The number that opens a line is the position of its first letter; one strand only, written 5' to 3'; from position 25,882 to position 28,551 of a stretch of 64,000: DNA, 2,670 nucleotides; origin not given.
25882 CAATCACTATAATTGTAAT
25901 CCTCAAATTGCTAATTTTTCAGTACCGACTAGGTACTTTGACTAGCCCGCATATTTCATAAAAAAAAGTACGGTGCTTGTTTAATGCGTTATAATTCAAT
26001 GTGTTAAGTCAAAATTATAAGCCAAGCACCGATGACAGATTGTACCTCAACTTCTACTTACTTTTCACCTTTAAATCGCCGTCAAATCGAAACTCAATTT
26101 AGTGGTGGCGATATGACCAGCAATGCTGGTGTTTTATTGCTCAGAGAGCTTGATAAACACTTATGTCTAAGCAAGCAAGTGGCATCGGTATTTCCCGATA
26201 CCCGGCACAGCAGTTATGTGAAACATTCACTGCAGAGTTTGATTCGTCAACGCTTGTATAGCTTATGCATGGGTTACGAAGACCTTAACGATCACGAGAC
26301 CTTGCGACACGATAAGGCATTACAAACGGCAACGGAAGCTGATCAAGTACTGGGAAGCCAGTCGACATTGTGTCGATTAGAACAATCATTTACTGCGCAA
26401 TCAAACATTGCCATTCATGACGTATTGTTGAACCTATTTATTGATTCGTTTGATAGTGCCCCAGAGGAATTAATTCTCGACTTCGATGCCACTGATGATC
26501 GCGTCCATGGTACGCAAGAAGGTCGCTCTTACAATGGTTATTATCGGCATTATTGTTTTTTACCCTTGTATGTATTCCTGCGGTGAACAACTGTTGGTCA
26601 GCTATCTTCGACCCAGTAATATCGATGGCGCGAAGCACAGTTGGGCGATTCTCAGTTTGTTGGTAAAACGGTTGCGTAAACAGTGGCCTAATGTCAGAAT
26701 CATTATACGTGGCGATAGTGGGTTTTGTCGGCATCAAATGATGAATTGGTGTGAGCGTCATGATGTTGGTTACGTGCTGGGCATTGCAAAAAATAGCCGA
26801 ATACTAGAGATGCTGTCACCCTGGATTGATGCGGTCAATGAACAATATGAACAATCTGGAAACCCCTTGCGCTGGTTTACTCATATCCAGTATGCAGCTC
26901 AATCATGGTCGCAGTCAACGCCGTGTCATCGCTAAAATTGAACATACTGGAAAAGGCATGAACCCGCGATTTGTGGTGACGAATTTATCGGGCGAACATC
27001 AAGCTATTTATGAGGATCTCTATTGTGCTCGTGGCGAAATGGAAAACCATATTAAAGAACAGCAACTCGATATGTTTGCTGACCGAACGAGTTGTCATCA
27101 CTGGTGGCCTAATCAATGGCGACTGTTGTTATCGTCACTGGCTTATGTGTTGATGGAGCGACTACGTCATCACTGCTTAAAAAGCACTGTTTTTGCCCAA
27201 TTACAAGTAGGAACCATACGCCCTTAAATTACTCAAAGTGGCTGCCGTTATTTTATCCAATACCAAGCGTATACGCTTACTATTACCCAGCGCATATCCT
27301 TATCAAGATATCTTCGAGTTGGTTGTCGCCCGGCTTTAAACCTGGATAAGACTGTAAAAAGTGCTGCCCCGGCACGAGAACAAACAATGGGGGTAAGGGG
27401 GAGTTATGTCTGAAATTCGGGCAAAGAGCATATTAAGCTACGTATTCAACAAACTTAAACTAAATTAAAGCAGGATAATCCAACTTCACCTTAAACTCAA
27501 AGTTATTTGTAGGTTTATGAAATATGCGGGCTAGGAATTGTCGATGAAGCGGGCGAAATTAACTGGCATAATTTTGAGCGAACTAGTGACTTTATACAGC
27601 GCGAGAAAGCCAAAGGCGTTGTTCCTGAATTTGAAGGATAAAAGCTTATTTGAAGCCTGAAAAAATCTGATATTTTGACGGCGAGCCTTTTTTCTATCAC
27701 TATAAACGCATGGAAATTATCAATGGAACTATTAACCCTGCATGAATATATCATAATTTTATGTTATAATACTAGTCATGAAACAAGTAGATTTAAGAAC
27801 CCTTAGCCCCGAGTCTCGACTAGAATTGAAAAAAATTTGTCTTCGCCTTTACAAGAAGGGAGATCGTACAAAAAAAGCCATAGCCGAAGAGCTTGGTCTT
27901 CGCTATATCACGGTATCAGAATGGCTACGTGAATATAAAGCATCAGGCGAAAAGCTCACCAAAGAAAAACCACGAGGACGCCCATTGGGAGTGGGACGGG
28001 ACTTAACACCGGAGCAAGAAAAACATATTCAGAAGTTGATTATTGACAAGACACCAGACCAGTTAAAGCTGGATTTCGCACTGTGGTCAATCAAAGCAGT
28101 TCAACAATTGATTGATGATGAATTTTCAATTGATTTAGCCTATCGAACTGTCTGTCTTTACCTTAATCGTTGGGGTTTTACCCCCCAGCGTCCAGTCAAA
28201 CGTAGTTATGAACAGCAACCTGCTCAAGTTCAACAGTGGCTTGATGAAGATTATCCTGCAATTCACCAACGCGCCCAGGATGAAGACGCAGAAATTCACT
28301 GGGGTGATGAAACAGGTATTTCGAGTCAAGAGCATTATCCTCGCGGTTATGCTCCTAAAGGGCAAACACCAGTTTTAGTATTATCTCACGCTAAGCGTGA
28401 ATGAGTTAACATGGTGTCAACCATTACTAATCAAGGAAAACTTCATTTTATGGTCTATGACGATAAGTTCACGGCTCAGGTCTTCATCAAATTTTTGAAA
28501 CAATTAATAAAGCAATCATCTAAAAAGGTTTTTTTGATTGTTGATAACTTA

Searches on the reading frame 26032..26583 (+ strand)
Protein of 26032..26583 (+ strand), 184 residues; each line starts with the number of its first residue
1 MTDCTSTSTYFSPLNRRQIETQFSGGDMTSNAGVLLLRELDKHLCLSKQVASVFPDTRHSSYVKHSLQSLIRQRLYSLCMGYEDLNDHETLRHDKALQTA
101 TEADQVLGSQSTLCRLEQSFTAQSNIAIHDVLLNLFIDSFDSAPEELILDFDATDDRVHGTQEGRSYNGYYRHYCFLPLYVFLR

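Call 63: search_protein_families(library=pfam, proteins=[window:26032-26583:+], max_evalue=0.001)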
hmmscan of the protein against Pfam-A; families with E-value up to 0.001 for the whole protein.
window:26032-26583:+ (184 aa): 1 family
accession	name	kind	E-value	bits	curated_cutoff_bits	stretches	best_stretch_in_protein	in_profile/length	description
PF13701.12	DDE_Tnp_1_4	-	4.9e-62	210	34.7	1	12-182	2-175/435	Transposase DDE domain group 1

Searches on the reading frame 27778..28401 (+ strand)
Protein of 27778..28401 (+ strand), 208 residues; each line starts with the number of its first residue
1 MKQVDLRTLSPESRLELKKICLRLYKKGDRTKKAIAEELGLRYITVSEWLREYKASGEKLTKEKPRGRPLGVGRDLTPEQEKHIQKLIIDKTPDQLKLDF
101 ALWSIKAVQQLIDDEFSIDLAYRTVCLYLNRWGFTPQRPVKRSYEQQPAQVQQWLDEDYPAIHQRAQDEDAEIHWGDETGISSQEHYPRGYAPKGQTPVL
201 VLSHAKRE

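Call 63: search_protein_families(library=pfam, proteins=[window:27778-28401:+], max_evalue=0.001)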
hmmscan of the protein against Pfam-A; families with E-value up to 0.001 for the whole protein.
window:27778-28401:+ (208 aa): 5 families
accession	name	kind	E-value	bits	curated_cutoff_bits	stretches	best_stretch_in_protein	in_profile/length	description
PF13592.12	HTH_33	-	8.9e-17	60.9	25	1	99-157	1-59/60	Winged helix-turn helix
PF13565.12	HTH_32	-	5.3e-10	40.1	33.7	1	45-125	1-69/73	Homeodomain-like domain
PF13518.12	HTH_28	-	3.5e-06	27.4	25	1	19-68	3-51/52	Helix-turn-helix domain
PF13551.12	HTH_29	-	1.2e-05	25.7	28.1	1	21-70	4-54/64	Winged helix-turn helix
PF13384.12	HTH_23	-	1.8e-05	24.8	24.6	1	17-58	6-46/50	Homeodomain-like domain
